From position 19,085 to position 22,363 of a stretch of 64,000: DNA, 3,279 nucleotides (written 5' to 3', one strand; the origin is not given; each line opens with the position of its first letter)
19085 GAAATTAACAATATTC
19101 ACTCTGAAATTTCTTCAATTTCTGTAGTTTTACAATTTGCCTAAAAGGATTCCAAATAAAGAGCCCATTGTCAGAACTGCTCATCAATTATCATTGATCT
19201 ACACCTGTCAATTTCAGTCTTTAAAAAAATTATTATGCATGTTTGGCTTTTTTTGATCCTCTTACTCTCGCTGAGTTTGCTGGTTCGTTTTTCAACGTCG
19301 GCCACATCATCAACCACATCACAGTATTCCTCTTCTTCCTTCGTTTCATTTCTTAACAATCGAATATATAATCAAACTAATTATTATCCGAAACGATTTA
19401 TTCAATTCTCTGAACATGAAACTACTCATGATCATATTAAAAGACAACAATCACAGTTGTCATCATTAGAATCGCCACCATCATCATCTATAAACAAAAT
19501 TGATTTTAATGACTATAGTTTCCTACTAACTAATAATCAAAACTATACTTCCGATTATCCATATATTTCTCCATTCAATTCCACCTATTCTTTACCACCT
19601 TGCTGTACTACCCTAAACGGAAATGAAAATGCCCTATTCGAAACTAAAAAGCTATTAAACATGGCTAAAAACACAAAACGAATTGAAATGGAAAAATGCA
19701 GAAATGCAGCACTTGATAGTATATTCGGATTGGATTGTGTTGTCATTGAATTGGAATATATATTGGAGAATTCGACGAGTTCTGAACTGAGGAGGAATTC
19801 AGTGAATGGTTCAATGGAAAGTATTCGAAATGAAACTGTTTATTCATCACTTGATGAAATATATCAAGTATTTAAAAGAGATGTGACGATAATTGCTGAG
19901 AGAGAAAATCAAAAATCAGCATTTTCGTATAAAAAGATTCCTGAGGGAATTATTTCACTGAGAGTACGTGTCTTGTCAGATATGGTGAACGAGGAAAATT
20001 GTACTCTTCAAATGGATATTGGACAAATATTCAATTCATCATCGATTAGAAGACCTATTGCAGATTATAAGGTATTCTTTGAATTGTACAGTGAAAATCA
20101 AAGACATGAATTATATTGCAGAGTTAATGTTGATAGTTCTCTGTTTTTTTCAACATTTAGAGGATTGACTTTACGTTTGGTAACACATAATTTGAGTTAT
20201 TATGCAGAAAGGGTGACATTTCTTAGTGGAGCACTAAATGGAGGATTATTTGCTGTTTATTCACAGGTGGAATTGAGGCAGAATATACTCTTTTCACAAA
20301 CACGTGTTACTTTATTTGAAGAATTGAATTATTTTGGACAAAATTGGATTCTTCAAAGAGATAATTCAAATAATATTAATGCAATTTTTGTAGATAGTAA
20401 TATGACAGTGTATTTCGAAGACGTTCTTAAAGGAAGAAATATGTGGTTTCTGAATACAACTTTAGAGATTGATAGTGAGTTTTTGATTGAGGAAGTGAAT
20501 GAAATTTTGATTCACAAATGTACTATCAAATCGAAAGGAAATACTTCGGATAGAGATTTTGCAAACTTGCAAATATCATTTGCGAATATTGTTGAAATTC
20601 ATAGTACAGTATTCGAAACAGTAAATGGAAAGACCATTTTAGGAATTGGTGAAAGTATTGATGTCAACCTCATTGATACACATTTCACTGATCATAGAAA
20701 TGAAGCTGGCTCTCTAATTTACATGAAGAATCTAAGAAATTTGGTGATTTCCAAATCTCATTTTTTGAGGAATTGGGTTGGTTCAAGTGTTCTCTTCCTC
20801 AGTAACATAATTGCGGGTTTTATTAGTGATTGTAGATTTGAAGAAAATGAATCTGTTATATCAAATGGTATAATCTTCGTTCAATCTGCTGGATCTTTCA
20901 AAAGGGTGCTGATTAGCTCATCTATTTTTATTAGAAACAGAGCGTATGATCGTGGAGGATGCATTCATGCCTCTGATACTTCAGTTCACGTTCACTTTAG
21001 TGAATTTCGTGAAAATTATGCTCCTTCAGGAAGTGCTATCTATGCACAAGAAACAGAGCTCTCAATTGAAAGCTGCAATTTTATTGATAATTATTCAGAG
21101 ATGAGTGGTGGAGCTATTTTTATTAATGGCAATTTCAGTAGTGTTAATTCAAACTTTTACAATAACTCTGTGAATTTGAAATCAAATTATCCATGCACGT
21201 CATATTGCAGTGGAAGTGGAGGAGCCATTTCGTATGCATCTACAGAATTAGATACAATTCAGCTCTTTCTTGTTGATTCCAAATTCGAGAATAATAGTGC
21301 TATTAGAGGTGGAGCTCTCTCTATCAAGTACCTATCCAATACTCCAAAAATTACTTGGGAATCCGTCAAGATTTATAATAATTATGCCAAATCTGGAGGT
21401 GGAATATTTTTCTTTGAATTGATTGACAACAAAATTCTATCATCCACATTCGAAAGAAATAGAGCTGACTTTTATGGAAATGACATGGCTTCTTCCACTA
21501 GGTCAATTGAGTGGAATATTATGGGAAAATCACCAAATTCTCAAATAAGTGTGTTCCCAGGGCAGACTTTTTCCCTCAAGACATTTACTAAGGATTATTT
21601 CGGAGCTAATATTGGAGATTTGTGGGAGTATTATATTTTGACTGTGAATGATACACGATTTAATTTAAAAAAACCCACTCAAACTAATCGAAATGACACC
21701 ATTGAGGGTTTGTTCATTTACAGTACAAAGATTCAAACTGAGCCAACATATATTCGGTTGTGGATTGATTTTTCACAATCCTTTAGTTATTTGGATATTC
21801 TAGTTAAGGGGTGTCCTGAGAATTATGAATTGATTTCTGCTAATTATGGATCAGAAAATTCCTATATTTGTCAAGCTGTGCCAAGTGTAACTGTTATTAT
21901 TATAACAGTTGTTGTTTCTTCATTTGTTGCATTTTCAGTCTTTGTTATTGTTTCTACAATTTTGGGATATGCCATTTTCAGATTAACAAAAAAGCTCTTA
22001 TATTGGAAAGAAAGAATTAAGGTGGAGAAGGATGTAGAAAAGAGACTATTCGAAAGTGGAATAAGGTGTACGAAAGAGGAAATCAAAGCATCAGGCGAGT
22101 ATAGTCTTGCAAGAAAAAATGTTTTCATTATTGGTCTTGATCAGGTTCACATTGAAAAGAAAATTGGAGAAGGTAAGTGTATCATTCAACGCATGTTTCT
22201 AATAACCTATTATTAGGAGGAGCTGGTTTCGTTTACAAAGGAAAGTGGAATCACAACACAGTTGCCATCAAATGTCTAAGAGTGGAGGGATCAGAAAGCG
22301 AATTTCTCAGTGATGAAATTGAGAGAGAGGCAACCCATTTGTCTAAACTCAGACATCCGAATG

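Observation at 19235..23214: Second receptor-like kinase with a parallel beta-helix (GGA[IL]-repeat, chlamydial PMP-like) ectodomain; intron splits the ATP-binding Gly loop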

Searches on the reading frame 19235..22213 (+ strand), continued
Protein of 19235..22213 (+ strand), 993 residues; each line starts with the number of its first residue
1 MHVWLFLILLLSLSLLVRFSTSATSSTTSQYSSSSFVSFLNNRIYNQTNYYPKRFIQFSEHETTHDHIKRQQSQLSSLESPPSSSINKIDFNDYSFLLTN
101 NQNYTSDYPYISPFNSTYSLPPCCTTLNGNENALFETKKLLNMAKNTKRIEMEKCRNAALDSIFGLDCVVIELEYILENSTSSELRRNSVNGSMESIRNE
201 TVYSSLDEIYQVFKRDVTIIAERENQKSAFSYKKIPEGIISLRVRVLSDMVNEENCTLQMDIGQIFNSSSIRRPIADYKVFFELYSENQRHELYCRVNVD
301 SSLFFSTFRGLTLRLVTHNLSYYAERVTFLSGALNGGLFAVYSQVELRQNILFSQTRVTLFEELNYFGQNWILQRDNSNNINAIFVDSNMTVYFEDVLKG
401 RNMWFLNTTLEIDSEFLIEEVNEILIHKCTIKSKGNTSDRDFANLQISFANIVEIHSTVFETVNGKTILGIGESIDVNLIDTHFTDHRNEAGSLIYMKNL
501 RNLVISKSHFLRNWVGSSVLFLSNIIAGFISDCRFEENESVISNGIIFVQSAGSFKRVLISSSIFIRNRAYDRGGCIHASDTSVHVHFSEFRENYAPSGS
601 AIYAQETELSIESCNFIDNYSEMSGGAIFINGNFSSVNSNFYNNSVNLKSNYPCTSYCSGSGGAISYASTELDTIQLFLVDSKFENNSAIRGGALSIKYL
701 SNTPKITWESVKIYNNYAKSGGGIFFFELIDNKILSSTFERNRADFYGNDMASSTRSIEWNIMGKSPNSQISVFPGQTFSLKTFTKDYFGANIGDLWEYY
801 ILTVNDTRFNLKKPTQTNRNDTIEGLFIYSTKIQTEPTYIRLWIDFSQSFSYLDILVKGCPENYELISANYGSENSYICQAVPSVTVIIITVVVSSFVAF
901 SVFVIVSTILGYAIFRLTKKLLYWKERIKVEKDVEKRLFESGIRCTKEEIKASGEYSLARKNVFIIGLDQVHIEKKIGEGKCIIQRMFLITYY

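Call 45: fold_search(model_id=the predicted structure, library=pdb)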
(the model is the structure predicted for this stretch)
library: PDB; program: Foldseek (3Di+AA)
matches with E <= 10: 890; with E <= 0.001: 4
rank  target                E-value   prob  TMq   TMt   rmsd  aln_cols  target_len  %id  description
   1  6gvp_A                2.2e-04  0.98  0.19  0.24  18.5       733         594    9  TAILSPIKE PROTEIN MUTANT E372Q (DELTA N471/S472) OF E. COLI BACTERIOPHAGE HK620 IN COMPLEX WITH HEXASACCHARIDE (released 2018-07-11)
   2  4xon                  4.7e-04  0.99  0.21  0.28  16.0       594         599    9  Tailspike protein double mutant D339N/E372Q of E. coli bacteriophage HK620 (released 2016-01-27)
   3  2x85_A                9.5e-04  0.99  0.20  0.27  16.1       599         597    9  Tailspike protein of E. coli bacteriophage HK620 in complex with hexasaccharide (released 2011-03-23)
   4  2x6y_A                1.0e-03  0.98  0.20  0.26  16.1       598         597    8  Tailspike protein mutant D339A of E.coli bacteriophage HK620 in complex with hexasaccharide (released 2011-03-02)
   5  2vbe                  1.4e-03  0.99  0.18  0.27  16.9       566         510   10  Tailspike protein of bacteriophage Sf6 (released 2008-04-22)
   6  9beh_A                1.8e-03  0.96  0.17  0.24  16.8       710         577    7  Structure of GH110A in complex with galactose-6-sulfate (released 2025-08-27)
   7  4xkv                  1.8e-03  0.80  0.16  0.21  18.9       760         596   10  Tailspike protein mutant D339N of E. coli bacteriophage HK620 (released 2016-01-20)
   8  4xnf                  2.5e-03  0.93  0.19  0.25  16.3       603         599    8  Tailspike protein double mutant D339A/E372Q of E. coli bacteriophage HK620 (released 2016-01-27)
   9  9ozd_C                3.5e-03  1.00  0.21  0.41   8.8       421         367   12  Crystal structure of the polysaccharide lyase RbmB from Vibrio cholerae bound to Vibrio Polysaccharide (released 2026-03-11)
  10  2vbk                  4.3e-03  0.97  0.18  0.27  16.0       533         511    9  NATIVE TAILSPIKE PROTEIN OF BACTERIOPHAGE SF6 (released 2008-04-01)
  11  4xot_A                4.3e-03  0.95  0.22  0.29  15.7       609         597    9  Tailspike protein mutant E372Q of E. coli bacteriophage HK620 in complex with pentasaccharide (released 2016-01-27)
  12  6nw9_B                9.2e-03  0.99  0.20  0.26  13.7       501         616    9  CRYSTAL STRUCTURE OF A TAILSPIKE PROTEIN 3 (TSP3, ORF212) FROM ESCHERICHIA COLI O157:H7 BACTERIOPHAGE CBA120 (released 2019-06-05)
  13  4ozz                  1.1e-02  0.89  0.15  0.25  13.2       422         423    9  Crystal Structure of the periplasmic alginate epimerase AlgG T265N T268M double mutant (released 2015-03-04)
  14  8ja4                  1.1e-02  0.66  0.15  0.24  15.0       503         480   10  Structure of the alginate epimerase/lyase (released 2024-05-08)
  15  4nk6                  1.2e-02  0.63  0.13  0.23  17.7       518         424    7  Crystal Structure of the periplasmic alginate epimerase AlgG (released 2014-01-15)
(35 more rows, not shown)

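Call 52: search_protein_families(library=pfam, proteins=[P0146, P0002, P0153, P0005], max_evalue=0.01)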
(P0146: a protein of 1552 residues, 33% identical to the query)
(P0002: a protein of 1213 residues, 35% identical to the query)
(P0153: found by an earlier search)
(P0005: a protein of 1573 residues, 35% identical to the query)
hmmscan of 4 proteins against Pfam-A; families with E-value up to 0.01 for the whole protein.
P0146 (1552 aa): 3 families
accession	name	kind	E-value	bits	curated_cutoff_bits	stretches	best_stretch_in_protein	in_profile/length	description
PF07714.23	PK_Tyr_Ser-Thr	-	2.2e-70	237.4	23.1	1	1207-1454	3-256/258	Protein tyrosine and serine/threonine kinase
PF00069.31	Pkinase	-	3.4e-51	174.6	31.7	1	1206-1455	2-260/263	Protein kinase domain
PF02415.23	Chlam_PMP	-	1.2e-06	28.5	20.6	0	321-337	3-19/19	Chlamydia polymorphic membrane protein (Chlamydia_PMP) repeat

P0002 (1213 aa): 5 families
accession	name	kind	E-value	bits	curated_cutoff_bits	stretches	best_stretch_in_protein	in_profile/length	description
PF00069.31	Pkinase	-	6.3e-54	183.6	31.7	1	894-1195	4-255/263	Protein kinase domain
PF07714.23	PK_Tyr_Ser-Thr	-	2.9e-50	171.4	23.1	2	893-1111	3-217/258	Protein tyrosine and serine/threonine kinase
PF02415.23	Chlam_PMP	-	2.1e-08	34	20.6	0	519-536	2-19/19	Chlamydia polymorphic membrane protein (Chlamydia_PMP) repeat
PF03109.22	ABC1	-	0.00048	19.8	22.9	1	959-1048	141-223/244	ABC1 atypical kinase-like domain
PF12330.14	Haspin_kinase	-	0.002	17.7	25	1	1015-1043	229-257/364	Haspin like kinase domain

P0153 (1272 aa): 3 families
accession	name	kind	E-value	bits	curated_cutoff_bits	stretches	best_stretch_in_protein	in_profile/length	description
PF07714.23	PK_Tyr_Ser-Thr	-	1.2e-51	175.9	23.1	2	878-1098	3-221/258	Protein tyrosine and serine/threonine kinase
PF00069.31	Pkinase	-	2.2e-47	162.1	31.7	1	879-1208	4-258/263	Protein kinase domain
PF02415.23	Chlam_PMP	-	3.5e-10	39.5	20.6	0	515-530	3-18/19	Chlamydia polymorphic membrane protein (Chlamydia_PMP) repeat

P0005 (1573 aa): 3 families
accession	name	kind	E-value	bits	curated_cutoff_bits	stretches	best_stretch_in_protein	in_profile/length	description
PF02415.23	Chlam_PMP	-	1.1e-53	173.6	20.6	0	1532-1549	1-18/19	Chlamydia polymorphic membrane protein (Chlamydia_PMP) repeat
PF13229.12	Beta_helix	-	4.1e-42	143.9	25.9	9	389-564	2-158/158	Right handed beta helix region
PF22966.1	INTS7_C_plants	-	0.00012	22.2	27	0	1095-1123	7-35/172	Integrator complex subunit 7, C-terminal domain in plants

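Call 53: list_cluster_members(proteins=[P0146, P0007, P0008, P0009, P0010, P0011, P0013, P0021, P0023, P0025])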
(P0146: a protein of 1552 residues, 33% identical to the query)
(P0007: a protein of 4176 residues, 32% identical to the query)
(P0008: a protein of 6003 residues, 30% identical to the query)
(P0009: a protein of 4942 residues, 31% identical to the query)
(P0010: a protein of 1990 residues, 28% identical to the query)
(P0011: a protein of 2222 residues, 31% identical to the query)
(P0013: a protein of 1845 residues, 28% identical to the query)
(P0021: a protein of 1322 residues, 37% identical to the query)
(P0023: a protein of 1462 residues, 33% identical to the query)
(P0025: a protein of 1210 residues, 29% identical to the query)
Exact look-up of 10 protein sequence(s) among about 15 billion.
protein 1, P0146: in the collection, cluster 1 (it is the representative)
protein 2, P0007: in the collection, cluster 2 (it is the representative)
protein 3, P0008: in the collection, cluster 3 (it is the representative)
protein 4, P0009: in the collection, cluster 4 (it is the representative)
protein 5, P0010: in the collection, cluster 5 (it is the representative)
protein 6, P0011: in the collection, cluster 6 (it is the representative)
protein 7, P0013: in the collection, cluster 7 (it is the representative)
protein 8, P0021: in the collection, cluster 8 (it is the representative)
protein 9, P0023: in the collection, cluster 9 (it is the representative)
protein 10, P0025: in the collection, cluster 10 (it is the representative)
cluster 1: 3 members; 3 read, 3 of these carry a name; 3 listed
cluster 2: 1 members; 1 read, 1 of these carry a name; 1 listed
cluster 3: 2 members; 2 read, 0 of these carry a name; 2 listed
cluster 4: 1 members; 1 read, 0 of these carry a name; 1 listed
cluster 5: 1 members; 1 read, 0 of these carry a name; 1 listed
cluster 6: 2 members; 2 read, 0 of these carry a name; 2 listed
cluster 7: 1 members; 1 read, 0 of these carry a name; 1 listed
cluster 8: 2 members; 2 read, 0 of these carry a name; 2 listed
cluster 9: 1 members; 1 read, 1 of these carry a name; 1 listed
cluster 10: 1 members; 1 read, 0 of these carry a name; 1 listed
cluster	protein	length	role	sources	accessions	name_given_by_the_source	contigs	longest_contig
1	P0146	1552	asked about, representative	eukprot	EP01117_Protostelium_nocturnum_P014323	TRINITY_DN5446_c0_g2_i3.p1 TRINITY_DN5446_c0_g2~~TRINITY_DN5446_c0_g2_i3.p1 ORF ...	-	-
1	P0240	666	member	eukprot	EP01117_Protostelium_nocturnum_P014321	TRINITY_DN5446_c0_g2_i1.p1 TRINITY_DN5446_c0_g2~~TRINITY_DN5446_c0_g2_i1.p1 ORF ...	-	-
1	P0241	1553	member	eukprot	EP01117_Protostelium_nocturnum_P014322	TRINITY_DN5446_c0_g2_i2.p1 TRINITY_DN5446_c0_g2~~TRINITY_DN5446_c0_g2_i2.p1 ORF ...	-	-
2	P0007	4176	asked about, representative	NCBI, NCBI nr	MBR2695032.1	MAG: right-handed parallel beta-helix repeat-containing protein, partial [Thermoguttaceae ... | right-handed parallel beta-helix repeat-containing protein [Thermoguttaceae bacterium]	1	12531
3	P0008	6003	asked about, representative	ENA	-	-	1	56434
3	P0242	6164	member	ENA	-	-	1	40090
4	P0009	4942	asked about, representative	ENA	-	-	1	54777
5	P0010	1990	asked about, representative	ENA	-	-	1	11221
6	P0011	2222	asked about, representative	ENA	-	-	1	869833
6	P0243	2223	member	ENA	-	-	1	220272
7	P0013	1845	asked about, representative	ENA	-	-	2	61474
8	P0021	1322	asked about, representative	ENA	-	-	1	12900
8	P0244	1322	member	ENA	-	-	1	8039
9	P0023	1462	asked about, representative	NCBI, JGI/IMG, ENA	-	predicted outer membrane repeat protein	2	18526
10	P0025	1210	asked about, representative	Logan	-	-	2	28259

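Call 63: find_encoding_contigs(protein=P0005, flank=8000, max_places=2)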
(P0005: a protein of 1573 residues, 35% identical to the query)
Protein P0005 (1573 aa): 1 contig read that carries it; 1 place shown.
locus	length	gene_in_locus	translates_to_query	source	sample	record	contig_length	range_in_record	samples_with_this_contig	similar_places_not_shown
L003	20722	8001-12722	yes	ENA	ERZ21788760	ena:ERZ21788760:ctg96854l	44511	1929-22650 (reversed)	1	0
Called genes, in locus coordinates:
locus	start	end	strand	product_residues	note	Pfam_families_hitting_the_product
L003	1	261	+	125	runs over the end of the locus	-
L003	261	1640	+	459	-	-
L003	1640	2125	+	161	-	-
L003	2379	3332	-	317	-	-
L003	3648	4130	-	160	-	PF00653:BIR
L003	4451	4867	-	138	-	-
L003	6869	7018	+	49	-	-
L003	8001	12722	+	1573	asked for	PF02415:Chlam_PMP (faint), PF13229:Beta_helix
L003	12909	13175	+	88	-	-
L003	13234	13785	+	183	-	PF13855:LRR_8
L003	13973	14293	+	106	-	-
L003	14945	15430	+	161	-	-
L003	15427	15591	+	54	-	-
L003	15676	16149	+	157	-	-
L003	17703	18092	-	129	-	-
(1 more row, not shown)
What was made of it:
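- Tried and rejected: The best non-family hits are unnamed metagenomic proteins, and one of them lies on a contig with BIR and LRR genes (call 63).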

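Call 64: find_encoding_contigs(protein=P0098, flank=3000, max_places=2)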
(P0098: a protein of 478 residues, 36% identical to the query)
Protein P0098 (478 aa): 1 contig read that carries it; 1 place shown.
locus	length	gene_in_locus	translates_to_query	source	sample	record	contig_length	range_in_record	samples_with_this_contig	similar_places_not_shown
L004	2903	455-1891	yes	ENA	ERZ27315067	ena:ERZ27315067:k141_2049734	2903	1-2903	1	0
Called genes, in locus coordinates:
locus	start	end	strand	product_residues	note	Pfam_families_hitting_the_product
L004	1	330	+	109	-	?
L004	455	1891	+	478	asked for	PF00069:Pkinase, PF07714:PK_Tyr_Ser-Thr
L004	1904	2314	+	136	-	PF00069:Pkinase (weak), PF07714:PK_Tyr_Ser-Thr (faint)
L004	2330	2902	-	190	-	?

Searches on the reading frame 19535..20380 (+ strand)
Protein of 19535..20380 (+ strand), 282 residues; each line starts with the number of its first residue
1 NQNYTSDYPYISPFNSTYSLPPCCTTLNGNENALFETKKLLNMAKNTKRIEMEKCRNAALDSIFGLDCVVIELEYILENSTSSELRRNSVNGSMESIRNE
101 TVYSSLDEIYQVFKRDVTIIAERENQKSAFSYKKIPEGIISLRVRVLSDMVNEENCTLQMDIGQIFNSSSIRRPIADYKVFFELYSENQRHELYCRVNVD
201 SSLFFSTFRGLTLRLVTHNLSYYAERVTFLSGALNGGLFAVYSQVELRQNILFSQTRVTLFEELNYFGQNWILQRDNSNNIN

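Call 87: search_solved_structures(query=window:19535-20380:+, max_evalue=5)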
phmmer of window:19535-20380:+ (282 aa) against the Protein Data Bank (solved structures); distinct sequences matched with E-value up to 5: 2.
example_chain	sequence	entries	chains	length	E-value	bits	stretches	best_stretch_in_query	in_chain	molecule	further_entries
4uop_A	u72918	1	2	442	0.31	13.4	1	62-124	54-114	LIPOTEICHOIC ACID PRIMASE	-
2p0s_A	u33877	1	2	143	0.83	12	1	120-182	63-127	ABC transporter, permease protein, putative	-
